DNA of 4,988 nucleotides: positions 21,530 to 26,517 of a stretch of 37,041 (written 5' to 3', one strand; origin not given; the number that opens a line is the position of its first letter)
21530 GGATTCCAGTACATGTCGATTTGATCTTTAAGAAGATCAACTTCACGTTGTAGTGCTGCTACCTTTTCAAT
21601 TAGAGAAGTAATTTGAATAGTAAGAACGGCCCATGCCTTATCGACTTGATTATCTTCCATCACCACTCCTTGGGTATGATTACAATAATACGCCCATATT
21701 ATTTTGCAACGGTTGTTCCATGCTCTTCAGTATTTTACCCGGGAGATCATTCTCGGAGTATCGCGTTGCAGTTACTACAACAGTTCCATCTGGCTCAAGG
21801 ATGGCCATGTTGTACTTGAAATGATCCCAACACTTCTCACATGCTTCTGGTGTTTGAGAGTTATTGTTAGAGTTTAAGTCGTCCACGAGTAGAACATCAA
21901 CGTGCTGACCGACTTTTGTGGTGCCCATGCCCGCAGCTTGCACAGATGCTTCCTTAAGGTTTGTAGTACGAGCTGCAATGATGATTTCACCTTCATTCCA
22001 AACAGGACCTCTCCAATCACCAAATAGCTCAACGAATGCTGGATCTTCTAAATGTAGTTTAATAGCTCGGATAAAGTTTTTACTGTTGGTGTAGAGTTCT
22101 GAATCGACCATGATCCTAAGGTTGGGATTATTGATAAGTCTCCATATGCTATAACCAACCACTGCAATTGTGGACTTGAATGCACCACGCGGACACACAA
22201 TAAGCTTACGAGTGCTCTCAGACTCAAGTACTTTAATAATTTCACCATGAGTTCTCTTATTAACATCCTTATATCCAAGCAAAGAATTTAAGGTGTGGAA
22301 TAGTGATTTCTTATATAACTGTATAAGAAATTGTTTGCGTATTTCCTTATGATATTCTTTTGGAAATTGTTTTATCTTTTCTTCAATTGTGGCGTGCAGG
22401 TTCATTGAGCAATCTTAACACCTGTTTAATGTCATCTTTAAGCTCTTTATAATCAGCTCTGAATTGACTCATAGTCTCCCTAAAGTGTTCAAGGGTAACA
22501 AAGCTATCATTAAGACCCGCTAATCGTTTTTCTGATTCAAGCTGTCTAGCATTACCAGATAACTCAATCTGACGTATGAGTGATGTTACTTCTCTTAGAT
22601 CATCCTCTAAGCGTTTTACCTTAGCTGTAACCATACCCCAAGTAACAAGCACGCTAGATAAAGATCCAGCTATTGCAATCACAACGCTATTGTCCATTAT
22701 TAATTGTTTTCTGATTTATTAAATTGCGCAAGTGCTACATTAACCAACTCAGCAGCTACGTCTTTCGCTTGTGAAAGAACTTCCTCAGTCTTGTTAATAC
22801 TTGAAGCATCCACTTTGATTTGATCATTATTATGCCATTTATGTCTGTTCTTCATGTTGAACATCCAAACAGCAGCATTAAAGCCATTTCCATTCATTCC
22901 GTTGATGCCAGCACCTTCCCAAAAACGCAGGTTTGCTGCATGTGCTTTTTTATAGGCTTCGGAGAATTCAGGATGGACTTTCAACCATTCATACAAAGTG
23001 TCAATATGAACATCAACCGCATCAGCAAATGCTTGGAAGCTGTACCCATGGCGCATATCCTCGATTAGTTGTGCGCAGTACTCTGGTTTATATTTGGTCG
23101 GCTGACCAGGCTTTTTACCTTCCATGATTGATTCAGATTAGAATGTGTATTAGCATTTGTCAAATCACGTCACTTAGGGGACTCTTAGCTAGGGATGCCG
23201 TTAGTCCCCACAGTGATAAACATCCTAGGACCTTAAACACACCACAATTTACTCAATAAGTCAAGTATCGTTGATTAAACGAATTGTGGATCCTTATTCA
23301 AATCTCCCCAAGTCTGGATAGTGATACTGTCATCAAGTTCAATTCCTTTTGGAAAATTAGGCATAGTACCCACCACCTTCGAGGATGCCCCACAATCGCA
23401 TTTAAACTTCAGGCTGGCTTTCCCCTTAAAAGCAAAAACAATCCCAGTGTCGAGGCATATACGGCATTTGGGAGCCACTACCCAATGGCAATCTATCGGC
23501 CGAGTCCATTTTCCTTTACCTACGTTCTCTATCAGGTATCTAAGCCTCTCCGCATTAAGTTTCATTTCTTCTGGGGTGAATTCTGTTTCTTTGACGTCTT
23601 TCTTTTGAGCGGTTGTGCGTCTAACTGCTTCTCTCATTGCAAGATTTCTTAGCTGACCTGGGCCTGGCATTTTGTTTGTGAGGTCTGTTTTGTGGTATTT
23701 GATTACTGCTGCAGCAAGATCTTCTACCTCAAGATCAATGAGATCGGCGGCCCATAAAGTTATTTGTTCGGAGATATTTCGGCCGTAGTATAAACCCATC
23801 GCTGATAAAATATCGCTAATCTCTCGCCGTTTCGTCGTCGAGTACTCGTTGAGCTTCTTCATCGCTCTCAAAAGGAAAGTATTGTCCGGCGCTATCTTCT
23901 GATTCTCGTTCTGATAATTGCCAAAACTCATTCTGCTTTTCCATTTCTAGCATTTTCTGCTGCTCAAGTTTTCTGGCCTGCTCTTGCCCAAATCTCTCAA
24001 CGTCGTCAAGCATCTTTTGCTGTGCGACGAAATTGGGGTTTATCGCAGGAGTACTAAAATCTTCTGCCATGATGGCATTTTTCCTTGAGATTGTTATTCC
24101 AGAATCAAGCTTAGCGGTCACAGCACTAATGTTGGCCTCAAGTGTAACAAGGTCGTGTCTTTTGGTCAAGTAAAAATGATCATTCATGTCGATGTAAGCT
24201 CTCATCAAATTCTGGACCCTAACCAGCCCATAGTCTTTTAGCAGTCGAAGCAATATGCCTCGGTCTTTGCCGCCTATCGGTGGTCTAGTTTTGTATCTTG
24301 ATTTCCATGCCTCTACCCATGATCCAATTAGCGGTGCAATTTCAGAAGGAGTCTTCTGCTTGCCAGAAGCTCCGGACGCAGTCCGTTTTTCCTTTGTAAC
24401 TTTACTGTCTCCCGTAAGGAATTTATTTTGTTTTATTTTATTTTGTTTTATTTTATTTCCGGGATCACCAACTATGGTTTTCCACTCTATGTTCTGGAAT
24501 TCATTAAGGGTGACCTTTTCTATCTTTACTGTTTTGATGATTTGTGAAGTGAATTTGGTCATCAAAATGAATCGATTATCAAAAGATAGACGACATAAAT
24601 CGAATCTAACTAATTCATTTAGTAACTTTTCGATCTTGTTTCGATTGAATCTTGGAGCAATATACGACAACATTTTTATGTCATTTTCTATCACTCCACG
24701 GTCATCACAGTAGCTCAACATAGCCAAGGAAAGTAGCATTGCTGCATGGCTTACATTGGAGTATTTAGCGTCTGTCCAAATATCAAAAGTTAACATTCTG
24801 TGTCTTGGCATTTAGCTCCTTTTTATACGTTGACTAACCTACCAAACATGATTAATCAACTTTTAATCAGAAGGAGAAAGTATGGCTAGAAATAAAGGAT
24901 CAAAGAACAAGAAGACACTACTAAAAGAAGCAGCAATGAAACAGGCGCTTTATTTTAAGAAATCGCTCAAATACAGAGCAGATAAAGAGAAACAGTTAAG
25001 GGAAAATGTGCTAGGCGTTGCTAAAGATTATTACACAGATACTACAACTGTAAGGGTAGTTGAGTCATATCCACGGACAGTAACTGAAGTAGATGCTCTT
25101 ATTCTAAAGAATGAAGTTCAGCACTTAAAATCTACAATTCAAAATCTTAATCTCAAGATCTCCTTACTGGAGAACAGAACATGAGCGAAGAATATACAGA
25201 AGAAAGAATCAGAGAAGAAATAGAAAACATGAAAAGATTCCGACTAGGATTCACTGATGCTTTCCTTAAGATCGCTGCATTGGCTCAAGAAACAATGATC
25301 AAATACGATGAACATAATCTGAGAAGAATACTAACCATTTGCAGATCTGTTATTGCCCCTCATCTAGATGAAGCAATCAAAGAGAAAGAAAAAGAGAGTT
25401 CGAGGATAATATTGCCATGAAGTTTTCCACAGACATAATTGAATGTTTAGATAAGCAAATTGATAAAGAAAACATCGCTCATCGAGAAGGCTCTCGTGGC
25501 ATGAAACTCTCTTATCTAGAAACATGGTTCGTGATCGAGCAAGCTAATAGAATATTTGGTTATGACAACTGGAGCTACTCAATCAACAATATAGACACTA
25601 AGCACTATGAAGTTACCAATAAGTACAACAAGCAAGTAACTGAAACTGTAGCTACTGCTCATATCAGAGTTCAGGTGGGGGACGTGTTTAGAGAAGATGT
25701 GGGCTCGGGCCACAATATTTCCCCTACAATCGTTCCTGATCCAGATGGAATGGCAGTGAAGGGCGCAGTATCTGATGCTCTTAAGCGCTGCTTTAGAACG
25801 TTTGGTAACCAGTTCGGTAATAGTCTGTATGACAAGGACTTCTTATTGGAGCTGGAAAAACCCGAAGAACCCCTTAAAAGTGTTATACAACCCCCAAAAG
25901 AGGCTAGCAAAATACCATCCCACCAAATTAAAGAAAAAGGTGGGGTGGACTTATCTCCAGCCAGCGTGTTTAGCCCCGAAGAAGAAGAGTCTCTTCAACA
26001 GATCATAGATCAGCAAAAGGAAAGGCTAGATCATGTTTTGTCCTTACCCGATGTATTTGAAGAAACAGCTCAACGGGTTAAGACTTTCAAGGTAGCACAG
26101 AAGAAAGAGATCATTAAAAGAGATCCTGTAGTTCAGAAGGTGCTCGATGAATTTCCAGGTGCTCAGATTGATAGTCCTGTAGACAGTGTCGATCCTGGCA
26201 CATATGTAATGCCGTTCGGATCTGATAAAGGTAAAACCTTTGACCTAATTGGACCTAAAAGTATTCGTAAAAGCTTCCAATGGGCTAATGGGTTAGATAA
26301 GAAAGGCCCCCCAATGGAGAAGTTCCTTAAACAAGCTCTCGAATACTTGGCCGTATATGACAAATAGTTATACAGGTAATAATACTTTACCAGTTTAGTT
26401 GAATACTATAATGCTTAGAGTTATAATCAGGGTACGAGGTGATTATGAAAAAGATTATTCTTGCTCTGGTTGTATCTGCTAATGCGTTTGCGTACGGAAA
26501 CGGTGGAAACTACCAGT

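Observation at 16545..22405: Large terminase split into ATPase and nuclease genes 4.3 kb apart, with a six-gene cassette between them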

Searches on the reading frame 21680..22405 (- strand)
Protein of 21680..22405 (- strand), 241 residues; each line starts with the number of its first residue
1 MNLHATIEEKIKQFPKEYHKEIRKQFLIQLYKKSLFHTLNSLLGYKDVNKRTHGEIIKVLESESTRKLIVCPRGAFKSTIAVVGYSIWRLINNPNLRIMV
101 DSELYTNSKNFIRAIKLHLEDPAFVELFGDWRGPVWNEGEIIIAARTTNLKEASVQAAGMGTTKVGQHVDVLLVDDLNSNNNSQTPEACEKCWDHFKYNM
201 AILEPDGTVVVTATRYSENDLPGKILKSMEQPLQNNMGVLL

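Call 3: search_protein_families(library=pfam, proteins=[window:21680-22405:-], max_evalue=0.01)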
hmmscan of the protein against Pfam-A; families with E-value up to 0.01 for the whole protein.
window:21680-22405:- (241 aa): 0 families

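Call 4: search_protein_families(library=phrogs, proteins=[window:21680-22405:-], max_evalue=0.01)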
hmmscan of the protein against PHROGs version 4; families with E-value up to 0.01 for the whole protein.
window:21680-22405:- (241 aa): 5 families
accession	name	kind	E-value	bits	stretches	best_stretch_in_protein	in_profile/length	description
phrog_38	-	head and packaging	1.1e-33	117.9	1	27-229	276-465/760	terminase large subunit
phrog_4758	-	head and packaging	2.3e-17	64.1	1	22-230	32-222/243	terminase large subunit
phrog_17672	-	head and packaging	2e-11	44.5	1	39-189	40-192/395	terminase large subunit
phrog_30251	-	head and packaging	3e-05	23.5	1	157-228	151-224/799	terminase large subunit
phrog_14112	-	unknown function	0.0038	17.7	1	68-197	106-240/247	-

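Call 5: search_dna_similar(query=window:21680-22405:-, collection=phages, mode=protein, max_rows=30)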
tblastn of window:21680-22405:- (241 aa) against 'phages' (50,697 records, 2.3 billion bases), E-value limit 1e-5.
Records with a match: 20; places in all: 20; records where one place covers at least 80% of the query: 2.
Best place of each record, by identity: <60% 20.
By first word of the organism name: Leptospira 4; Cyanophage 3; Leptolyngbya 3; Caudoviricetes 2; Caudovirales 2; Phormidium 2; ANMV-1 1; Arthronema 1; Mastigocladus 1; Plectonema 1.
By host as written in the record: - 4; Leptospira biflexa Patoc 1 4; Leptolyngbya foveolarum 2; Leptolyngbya boryana 2; Phormidium foveolarum 2; uncultured archaeon 1; Methanomicrobiales 1; Arthronema africanum strain 1980/01 1; and 3 more.
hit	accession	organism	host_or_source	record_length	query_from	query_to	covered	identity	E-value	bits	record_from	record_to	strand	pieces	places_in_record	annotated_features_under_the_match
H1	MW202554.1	Caudoviricetes sp.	Manatee Spring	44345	23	221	83%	31.1%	5e-12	71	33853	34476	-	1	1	terminase large subunit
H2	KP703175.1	ANMV-1 virus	uncultured archaeon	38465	31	233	84%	30.0%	3e-15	80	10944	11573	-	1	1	phage terminase large subunit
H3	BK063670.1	Caudoviricetes sp. vir526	Methanomicrobiales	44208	24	168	60%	30.5%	9e-12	70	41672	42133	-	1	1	terminase large subunit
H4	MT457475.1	Arthronema virus TR020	Arthronema africanum strain 1980/01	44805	66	228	68%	26.3%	1e-8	61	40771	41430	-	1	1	large terminase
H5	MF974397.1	Leptospira phage LE4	Leptospira biflexa Patoc 1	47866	39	168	54%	31.6%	3e-8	59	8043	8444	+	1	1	terminase large subunit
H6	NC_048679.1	Leptospira phage LE4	Leptospira biflexa Patoc 1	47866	39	168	54%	31.6%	3e-8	59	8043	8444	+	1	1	terminase large subunit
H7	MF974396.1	Leptospira phage LE3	Leptospira biflexa Patoc 1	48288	39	168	54%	31.6%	4e-8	59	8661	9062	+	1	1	terminase large subunit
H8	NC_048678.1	Leptospira phage LE3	Leptospira biflexa Patoc 1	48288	39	168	54%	31.6%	4e-8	59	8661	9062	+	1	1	terminase large subunit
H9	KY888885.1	Mastigocladus phage CHP58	Mastigocladus sp.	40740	66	157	38%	33.7%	2e-7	57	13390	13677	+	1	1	record has no annotation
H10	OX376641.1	Caudovirales sp. ct2KA10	-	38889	64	166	43%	29.5%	5e-6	53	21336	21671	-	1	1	record has no annotation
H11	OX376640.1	Caudovirales sp. ct2KA10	-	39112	64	166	43%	29.5%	5e-6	53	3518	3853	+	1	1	record has no annotation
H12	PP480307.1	Cyanophage PP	-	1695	61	156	40%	29.7%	3e-8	59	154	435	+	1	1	terminase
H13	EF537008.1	Phormidium phage Pf-WMP3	Leptolyngbya foveolarum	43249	61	156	40%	29.7%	3e-8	59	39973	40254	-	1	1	terminase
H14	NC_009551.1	Phormidium phage Pf-WMP3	Leptolyngbya foveolarum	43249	61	156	40%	29.7%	3e-8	59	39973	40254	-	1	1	terminase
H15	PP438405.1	Leptolyngbya phage Lbo-JY12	Leptolyngbya boryana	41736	61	156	40%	29.7%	3e-8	59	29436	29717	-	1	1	terminase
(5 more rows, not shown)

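Call 68: search_protein_representatives(protein=window:21680-22405:-)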
Query: 241 residues. Proteins with E-value up to 0.001 (for the whole library): 4327; up to 1e-10: 1396; up to 1e-30: 83. The best 150 are listed.
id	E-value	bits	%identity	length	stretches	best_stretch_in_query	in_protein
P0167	3.1e-159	543.6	100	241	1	1-241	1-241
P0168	3.3e-63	229.4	51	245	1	12-228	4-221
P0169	1.8e-62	227.0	55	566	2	21-174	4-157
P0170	5.0e-62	225.6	52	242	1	29-228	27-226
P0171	5.3e-61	222.2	52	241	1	28-227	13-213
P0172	1.1e-59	218.0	54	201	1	51-228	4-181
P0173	1.0e-58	214.8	48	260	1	19-228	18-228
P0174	2.0e-57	210.5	51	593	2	75-227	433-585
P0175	9.4e-55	201.7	44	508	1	3-228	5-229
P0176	1.7e-54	200.9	55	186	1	58-222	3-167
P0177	1.7e-54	200.9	51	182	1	57-231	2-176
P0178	6.2e-54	199.1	43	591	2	29-182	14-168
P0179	1.2e-48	181.8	53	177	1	26-186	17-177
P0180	2.2e-48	180.9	47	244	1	26-227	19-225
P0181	5.4e-46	173.1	56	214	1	28-171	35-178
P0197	3.8e-38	147.4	36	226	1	29-228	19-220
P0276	1.1e-28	116.5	34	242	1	21-231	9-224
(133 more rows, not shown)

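Call 69: find_encoding_contigs(protein=P0276, flank=6000, max_places=3)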
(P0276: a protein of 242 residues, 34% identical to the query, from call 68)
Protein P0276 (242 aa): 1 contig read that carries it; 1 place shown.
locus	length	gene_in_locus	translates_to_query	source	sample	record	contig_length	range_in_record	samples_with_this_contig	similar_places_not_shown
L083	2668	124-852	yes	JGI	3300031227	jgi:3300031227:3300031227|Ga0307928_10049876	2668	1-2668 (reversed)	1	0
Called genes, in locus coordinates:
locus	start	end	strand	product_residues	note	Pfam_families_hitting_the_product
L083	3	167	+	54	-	?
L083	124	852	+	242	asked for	-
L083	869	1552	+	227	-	-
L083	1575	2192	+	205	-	-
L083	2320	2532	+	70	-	-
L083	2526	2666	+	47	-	?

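Call 70: find_encoding_contigs(protein=P0197, flank=6000, max_places=3)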
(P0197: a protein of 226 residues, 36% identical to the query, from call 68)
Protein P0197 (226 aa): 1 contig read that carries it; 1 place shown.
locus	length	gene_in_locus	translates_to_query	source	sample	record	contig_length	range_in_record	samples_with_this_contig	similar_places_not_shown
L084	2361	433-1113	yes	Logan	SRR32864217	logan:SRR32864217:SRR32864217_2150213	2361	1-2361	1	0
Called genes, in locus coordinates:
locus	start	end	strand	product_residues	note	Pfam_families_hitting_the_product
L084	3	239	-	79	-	?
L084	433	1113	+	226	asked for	-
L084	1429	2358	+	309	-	-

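Call 74: search_protein_families(library=pfam, max_evalue=0.01, proteins=[L084:1110-1478:+, L083:869-1552:+, L083:124-852:+, L084:1411-2358:+, P0175, P0169, P0174])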
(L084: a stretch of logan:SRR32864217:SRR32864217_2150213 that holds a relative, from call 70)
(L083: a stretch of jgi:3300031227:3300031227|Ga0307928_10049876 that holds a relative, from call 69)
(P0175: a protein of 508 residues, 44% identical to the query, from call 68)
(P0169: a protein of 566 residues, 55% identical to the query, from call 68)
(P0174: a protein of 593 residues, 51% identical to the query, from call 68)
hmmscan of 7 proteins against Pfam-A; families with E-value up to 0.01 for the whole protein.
L084:1110-1478:+ (122 aa): 1 family
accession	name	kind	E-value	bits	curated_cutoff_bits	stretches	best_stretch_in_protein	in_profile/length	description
PF02945.21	Endonuclease_7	-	1e-24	86.7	23.6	1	39-120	3-82/82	Recombination endonuclease VII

L083:869-1552:+ (227 aa): 1 family
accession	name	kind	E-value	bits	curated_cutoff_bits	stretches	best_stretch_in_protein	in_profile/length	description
PF17289.8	Terminase_6C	-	0.00082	19.8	22.6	1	35-180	3-152/155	Terminase RNaseH-like domain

L083:124-852:+ (242 aa): 0 families

L084:1411-2358:+ (315 aa): 1 family
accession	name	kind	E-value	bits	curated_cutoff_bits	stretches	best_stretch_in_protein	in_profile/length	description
PF17289.8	Terminase_6C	-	0.00048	20.6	22.6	1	122-268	3-150/155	Terminase RNaseH-like domain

P0175 (508 aa): 1 family
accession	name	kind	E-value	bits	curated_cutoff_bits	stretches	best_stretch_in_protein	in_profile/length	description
PF17289.8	Terminase_6C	-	6.2e-05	23.5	22.6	1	318-463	1-151/155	Terminase RNaseH-like domain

P0169 (566 aa): 3 families
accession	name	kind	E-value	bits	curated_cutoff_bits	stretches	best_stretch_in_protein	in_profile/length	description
PF14890.11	Intein_splicing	-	3.1e-08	34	35.8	1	211-503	59-155/155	Intein splicing domain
PF14528.11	LAGLIDADG_3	-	2.1e-07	31.5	22.5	1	367-408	5-49/82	LAGLIDADG-like domain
PF13403.11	Hint_2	-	0.00082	20.2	28.4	1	154-197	2-45/147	Hint domain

P0174 (593 aa): 2 families
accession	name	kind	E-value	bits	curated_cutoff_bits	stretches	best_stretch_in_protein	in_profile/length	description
PF14528.11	LAGLIDADG_3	-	4.8e-16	59.2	22.5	1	259-330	3-78/82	LAGLIDADG-like domain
PF14890.11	Intein_splicing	-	3.5e-10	40.3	35.8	1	99-435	34-155/155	Intein splicing domain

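Call 79: find_encoding_contigs(protein=P0175, flank=10000, max_places=4)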
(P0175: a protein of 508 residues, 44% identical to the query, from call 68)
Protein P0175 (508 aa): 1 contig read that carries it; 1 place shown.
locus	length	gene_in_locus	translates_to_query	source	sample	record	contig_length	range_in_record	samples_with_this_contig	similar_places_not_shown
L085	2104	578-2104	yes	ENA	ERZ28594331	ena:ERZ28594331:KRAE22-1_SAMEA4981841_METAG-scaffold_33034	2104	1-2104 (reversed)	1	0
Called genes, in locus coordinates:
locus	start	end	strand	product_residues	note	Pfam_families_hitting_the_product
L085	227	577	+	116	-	-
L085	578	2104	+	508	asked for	?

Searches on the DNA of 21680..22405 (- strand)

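Call 73: search_rna_families(sources=[L084, L083, L011], threshold=evalue, max_evalue=1)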
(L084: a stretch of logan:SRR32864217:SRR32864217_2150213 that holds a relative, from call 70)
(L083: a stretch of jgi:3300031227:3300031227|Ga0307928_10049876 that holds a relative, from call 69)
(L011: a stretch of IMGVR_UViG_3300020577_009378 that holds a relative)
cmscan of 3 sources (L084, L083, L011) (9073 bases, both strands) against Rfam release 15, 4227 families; matches with E-value up to 1: 0.
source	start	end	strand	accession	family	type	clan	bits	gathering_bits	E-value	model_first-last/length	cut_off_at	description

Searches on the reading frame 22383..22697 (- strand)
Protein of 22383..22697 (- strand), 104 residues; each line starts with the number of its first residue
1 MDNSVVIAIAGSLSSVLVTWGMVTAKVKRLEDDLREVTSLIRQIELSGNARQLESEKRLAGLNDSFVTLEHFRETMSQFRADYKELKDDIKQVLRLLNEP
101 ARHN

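Call 50: search_protein_families(library=phrogs, max_evalue=0.001, proteins=[window:22383-22697:-])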
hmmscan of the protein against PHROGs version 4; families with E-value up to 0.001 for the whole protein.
window:22383-22697:- (104 aa): 0 families

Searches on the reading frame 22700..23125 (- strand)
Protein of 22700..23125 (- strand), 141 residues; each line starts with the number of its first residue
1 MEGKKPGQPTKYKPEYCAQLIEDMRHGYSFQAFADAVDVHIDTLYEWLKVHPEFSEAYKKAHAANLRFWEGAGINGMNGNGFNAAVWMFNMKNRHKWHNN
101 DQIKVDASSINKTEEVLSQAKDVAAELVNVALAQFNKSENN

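Call 3: search_protein_families(library=pfam, proteins=[window:22700-23125:-], max_evalue=0.01)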
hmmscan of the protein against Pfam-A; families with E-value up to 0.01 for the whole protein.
window:22700-23125:- (141 aa): 1 family
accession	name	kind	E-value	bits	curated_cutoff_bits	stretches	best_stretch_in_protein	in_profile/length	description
PF20901.3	Sf6_terminase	-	0.00011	22.6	27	1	12-66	1-56/106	Bacteriophage Sf6, terminase small subunit-like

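Call 4: search_protein_families(library=phrogs, proteins=[window:22700-23125:-], max_evalue=0.01)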
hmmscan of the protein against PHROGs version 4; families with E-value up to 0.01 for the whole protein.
window:22700-23125:- (141 aa): 5 families
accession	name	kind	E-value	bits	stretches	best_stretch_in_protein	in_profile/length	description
phrog_309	-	head and packaging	5.5e-23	83.4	1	2-122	128-279/319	terminase small subunit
phrog_3064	-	head and packaging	6.2e-14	52.9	1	29-111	83-158/175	terminase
phrog_4102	-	head and packaging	3.5e-08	34.8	1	5-129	8-145/166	terminase small subunit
phrog_1482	-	head and packaging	1.2e-07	32.4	1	4-65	7-69/147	terminase small subunit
phrog_4044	-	head and packaging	0.00023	21.7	1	7-64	19-76/180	terminase small subunit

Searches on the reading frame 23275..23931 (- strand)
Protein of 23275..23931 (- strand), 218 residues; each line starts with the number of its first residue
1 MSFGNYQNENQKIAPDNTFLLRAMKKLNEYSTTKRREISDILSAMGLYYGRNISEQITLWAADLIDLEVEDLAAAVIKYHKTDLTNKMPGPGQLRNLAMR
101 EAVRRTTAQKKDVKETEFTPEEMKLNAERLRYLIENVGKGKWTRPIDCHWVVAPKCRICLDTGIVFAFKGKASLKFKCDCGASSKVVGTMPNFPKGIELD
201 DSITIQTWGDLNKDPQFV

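Call 50: search_protein_families(library=phrogs, max_evalue=0.001, proteins=[window:23275-23931:-])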
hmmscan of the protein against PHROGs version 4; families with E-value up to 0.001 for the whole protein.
window:23275-23931:- (218 aa): 1 family
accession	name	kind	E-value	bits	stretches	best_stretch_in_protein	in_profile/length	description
phrog_10105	-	unknown function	0.00043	20.8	1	33-97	4-70/210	-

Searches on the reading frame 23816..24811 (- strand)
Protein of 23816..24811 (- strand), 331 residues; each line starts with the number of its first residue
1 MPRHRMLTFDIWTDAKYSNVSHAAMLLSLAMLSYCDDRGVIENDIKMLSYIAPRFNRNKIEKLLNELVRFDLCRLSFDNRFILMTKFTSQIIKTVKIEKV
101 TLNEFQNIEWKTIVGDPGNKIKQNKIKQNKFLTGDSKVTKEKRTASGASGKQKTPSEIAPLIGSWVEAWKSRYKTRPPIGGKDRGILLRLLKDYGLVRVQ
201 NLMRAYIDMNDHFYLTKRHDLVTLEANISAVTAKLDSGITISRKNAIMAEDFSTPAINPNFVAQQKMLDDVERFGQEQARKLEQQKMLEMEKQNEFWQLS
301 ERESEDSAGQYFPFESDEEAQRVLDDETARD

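Call 50: search_protein_families(library=phrogs, max_evalue=0.001, proteins=[window:23816-24811:-])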
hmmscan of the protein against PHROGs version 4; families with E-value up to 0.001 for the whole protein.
window:23816-24811:- (331 aa): 1 family
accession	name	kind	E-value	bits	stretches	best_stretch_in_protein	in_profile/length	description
phrog_1408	-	DNA, RNA and nucleotide metabolism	3e-09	37.8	1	2-157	2-166/302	replication initiation protein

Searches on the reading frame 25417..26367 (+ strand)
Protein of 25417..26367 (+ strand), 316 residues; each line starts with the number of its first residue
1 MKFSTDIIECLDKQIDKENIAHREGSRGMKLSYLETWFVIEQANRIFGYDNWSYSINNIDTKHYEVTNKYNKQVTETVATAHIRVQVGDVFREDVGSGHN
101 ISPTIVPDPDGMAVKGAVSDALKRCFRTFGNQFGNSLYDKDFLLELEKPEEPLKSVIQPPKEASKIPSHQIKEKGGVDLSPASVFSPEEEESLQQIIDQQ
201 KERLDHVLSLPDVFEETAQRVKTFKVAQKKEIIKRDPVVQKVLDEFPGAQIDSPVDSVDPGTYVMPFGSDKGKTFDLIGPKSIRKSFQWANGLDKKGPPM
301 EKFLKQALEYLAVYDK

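Call 50: search_protein_families(library=phrogs, max_evalue=0.001, proteins=[window:25417-26367:+])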
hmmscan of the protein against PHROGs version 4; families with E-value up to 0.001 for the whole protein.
window:25417-26367:+ (316 aa): 3 families
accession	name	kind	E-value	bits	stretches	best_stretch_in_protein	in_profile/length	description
phrog_37089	-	other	3.6e-14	53.8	1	29-140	40-155/268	recombinase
phrog_26464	-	DNA, RNA and nucleotide metabolism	5.1e-09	37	1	31-140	54-166/380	DNA repair protein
phrog_1097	-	DNA, RNA and nucleotide metabolism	0.00036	21.4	0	15-139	20-120/251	Erf-like ssDNA annealing protein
